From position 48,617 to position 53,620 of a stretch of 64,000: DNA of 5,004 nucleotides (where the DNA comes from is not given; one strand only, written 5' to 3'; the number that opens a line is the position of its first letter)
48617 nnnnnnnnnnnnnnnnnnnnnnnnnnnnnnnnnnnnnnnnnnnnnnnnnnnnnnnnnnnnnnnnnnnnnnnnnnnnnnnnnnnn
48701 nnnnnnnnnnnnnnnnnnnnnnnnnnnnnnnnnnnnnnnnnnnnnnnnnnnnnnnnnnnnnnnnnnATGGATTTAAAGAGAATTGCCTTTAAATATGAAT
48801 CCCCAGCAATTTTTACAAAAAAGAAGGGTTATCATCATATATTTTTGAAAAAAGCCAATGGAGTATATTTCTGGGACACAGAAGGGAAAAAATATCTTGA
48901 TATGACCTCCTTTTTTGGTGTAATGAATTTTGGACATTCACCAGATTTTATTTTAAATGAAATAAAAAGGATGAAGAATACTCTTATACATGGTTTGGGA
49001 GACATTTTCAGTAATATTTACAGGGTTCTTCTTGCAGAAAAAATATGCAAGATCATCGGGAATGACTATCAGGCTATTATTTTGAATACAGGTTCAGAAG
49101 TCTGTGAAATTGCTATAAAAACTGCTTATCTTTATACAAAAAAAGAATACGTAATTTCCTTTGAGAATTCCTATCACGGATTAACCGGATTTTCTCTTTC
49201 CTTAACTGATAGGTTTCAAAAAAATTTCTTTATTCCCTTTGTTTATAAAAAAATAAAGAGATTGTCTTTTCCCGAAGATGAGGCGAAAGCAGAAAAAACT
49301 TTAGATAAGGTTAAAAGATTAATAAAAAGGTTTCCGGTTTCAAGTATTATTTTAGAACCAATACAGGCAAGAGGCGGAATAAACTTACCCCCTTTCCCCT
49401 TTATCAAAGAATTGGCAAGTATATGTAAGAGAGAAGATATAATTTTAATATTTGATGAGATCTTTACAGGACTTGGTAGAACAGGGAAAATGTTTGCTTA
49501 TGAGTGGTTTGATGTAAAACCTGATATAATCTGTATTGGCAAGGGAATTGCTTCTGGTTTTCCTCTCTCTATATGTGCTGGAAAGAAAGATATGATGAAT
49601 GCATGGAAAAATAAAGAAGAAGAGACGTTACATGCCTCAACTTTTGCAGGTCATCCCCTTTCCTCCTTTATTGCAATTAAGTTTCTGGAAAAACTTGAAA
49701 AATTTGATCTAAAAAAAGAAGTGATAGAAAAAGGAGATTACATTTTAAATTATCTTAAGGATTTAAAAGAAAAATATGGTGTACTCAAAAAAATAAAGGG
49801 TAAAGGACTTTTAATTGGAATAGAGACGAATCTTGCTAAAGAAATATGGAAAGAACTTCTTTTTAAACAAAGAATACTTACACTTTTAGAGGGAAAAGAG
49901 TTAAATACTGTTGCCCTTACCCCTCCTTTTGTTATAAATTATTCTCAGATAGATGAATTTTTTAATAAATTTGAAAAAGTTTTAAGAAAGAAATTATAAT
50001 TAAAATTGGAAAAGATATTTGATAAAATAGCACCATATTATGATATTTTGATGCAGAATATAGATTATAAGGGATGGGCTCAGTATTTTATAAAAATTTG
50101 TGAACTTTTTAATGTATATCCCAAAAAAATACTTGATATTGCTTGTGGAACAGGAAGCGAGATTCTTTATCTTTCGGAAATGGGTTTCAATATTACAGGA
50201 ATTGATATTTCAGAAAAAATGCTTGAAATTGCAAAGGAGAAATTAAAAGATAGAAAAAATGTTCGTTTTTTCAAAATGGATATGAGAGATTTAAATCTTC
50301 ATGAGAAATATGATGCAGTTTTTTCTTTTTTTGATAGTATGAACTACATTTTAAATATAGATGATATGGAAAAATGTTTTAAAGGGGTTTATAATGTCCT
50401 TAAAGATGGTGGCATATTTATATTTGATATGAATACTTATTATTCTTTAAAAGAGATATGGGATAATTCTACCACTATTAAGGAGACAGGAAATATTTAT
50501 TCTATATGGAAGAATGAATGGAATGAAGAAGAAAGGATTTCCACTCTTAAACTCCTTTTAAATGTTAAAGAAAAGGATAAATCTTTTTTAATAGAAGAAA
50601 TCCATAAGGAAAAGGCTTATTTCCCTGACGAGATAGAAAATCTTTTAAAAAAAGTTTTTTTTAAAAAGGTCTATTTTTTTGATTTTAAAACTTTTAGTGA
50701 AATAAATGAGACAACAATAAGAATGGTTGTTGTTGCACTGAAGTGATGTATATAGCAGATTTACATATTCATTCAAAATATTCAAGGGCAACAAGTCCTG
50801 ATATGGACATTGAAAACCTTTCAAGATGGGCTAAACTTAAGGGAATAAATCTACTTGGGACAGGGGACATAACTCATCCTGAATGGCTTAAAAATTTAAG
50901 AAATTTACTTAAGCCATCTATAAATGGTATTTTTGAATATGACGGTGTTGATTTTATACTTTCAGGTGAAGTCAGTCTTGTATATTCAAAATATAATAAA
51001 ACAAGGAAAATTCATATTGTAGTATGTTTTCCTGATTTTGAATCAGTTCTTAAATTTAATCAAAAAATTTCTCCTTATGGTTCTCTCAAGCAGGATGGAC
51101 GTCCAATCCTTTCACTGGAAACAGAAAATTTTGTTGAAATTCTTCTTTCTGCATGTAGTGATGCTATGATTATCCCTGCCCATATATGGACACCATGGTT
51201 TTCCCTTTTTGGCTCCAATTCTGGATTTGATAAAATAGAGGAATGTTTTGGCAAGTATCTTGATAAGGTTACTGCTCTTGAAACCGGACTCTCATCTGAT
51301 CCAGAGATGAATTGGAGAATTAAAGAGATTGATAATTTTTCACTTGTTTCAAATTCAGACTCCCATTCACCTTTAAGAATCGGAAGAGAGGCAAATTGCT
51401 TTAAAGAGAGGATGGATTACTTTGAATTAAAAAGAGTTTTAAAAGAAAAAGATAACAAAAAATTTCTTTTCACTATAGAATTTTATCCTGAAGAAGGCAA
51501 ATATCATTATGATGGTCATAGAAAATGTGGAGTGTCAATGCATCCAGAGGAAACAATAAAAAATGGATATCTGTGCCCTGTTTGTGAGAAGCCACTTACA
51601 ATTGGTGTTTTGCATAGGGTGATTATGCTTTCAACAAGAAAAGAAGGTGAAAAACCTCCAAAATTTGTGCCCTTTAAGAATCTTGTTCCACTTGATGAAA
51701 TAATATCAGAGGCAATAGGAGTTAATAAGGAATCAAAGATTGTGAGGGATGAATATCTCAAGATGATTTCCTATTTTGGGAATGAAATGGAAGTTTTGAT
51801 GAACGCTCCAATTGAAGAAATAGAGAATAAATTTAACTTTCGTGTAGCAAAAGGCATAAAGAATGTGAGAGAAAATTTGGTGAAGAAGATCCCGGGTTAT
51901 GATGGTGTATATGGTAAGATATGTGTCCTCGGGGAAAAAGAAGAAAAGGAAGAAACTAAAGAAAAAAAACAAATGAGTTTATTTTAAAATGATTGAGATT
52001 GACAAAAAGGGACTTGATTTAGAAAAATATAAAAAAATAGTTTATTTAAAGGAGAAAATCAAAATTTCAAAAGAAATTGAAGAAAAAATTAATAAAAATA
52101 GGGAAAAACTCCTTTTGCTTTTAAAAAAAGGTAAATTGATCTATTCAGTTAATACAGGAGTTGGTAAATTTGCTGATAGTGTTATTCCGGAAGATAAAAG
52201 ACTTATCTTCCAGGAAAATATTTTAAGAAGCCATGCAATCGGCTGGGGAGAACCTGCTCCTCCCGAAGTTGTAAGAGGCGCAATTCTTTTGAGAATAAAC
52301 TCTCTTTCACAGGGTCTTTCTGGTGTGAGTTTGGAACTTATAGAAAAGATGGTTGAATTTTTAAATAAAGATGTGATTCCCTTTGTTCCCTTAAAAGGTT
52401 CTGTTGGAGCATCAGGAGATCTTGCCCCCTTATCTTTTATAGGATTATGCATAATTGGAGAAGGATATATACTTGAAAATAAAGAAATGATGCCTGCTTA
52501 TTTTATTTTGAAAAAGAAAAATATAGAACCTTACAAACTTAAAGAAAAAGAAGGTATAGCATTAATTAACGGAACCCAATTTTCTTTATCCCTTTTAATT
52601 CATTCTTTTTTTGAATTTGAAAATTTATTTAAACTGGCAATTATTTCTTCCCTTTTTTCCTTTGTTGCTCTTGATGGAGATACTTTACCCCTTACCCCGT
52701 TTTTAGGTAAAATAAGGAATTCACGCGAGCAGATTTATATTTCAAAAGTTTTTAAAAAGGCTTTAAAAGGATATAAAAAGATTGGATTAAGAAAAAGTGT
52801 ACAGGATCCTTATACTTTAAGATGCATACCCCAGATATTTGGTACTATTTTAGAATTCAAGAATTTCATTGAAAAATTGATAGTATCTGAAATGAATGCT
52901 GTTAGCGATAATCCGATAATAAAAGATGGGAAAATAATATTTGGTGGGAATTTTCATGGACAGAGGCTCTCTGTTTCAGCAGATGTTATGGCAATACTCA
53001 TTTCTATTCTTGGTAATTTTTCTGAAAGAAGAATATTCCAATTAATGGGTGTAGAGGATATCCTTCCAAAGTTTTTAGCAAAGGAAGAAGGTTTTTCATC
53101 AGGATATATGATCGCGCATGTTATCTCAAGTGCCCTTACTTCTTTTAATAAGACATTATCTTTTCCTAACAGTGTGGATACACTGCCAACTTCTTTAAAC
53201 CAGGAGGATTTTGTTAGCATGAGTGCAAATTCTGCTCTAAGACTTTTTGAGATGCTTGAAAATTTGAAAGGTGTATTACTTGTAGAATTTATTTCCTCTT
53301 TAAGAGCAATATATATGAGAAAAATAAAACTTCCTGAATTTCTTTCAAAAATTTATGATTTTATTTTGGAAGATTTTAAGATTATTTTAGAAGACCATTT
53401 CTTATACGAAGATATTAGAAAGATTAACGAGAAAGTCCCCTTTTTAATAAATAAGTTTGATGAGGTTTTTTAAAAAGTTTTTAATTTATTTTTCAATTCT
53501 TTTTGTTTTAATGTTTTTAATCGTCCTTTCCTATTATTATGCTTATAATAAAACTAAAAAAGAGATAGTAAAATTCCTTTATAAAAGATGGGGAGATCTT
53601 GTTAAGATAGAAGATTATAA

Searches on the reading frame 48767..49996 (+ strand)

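Call 47: search_protein_families(library=pfam, proteins=[window:48767-49996:+], max_evalue=0.001)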
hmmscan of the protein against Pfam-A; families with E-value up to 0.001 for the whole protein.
window:48767-49996:+ (410 aa): 2 families
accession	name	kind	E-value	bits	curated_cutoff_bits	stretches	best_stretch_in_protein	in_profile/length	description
PF00202.27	Aminotran_3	-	2.3e-92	310.2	30.5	1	20-406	6-403/403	Aminotransferase class-III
PF00155.27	Aminotran_1_2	-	0.00093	18.9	19.7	0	168-254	118-209/361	Aminotransferase class I and II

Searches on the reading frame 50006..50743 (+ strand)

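Call 47: search_protein_families(library=pfam, proteins=[window:50006-50743:+], max_evalue=0.001)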
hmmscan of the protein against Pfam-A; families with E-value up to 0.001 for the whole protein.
window:50006-50743:+ (246 aa): 10 families
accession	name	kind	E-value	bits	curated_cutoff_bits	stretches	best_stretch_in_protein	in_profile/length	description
PF13649.12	Methyltransf_25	-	1.3e-23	83.9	27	1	42-136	1-97/97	Methyltransferase domain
PF08241.18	Methyltransf_11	-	1.2e-20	74.4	21.2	1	43-140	1-95/95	Methyltransferase domain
PF13847.12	Methyltransf_31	-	9.3e-19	68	27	1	40-174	5-139/145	Methyltransferase domain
PF08242.18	Methyltransf_12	-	2.4e-17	63.9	30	1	43-138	1-98/98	Methyltransferase domain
PF01209.24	Ubie_methyltran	-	4.4e-15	56.1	20.1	1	2-139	10-150/233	ubiE/COQ5 methyltransferase family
PF13489.12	Methyltransf_23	-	2e-11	44.4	27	1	36-144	20-120/164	Methyltransferase domain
PF03848.20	TehB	-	1.1e-09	38.5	20.4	1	37-130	29-130/193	Tellurite resistance protein TehB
PF05401.17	NodS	-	3.1e-06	27.6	24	1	41-141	46-145/201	Nodulation protein S (NodS)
PF05175.20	MTS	-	0.0002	21.5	23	1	39-138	32-136/170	Methyltransferase small domain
PF01555.25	N6_N4_Mtase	-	0.00027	21.4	26.7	0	42-78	185-221/221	DNA methylase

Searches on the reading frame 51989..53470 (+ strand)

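Call 47: search_protein_families(library=pfam, proteins=[window:51989-53470:+], max_evalue=0.001)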
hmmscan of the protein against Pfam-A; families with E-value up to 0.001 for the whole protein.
window:51989-53470:+ (494 aa): 1 family
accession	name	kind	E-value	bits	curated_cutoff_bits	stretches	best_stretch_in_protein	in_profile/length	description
PF00221.24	Lyase_aromatic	-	9.5e-137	456.9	27.3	1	9-447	1-452/466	Aromatic amino acid lyase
